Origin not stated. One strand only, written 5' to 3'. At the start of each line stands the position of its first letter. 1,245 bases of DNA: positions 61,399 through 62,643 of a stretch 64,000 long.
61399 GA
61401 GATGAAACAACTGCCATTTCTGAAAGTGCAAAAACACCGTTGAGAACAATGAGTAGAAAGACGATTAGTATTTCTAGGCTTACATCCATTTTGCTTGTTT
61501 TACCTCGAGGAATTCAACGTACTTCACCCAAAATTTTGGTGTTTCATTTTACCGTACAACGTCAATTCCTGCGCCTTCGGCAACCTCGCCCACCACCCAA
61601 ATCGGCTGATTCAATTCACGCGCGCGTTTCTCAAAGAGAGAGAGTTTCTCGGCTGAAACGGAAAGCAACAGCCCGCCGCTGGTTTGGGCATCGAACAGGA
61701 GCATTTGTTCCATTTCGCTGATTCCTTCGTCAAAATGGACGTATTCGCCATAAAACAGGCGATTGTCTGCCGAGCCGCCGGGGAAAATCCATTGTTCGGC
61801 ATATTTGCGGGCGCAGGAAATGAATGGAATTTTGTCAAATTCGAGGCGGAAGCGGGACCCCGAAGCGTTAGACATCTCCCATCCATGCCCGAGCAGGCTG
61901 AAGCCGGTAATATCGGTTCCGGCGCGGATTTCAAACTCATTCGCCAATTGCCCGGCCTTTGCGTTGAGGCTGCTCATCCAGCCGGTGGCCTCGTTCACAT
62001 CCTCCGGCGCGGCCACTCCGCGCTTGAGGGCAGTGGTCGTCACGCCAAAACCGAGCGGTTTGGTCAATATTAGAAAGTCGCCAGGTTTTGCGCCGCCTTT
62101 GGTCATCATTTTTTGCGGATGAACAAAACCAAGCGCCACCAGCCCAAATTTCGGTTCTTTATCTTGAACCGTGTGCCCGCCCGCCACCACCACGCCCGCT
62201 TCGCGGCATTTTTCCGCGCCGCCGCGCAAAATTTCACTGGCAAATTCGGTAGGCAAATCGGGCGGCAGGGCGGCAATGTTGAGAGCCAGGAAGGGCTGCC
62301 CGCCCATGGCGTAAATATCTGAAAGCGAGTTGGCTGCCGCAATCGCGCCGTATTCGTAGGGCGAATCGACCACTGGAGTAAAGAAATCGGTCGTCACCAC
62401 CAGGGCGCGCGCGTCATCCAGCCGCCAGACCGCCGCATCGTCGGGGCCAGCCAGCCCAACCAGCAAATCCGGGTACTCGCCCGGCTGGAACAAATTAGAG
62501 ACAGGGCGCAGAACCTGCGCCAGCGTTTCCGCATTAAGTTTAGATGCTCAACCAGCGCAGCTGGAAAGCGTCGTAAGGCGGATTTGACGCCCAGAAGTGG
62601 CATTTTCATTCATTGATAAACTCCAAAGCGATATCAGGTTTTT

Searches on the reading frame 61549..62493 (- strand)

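Call 74: search_protein_families(library=pfam, proteins=[window:61549-62493:-], max_evalue=0.00001)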
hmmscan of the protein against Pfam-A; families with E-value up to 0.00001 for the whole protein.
window:61549-62493:- (314 aa): 2 families
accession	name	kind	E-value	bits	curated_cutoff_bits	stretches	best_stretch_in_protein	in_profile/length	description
PF00586.29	AIRS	-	1.4e-29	103.2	24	1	18-124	2-112/112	AIR synthase related protein, N-terminal domain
PF02769.27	AIRS_C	-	1.8e-16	61.1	23.1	1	136-312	1-153/156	AIR synthase related protein, C-terminal domain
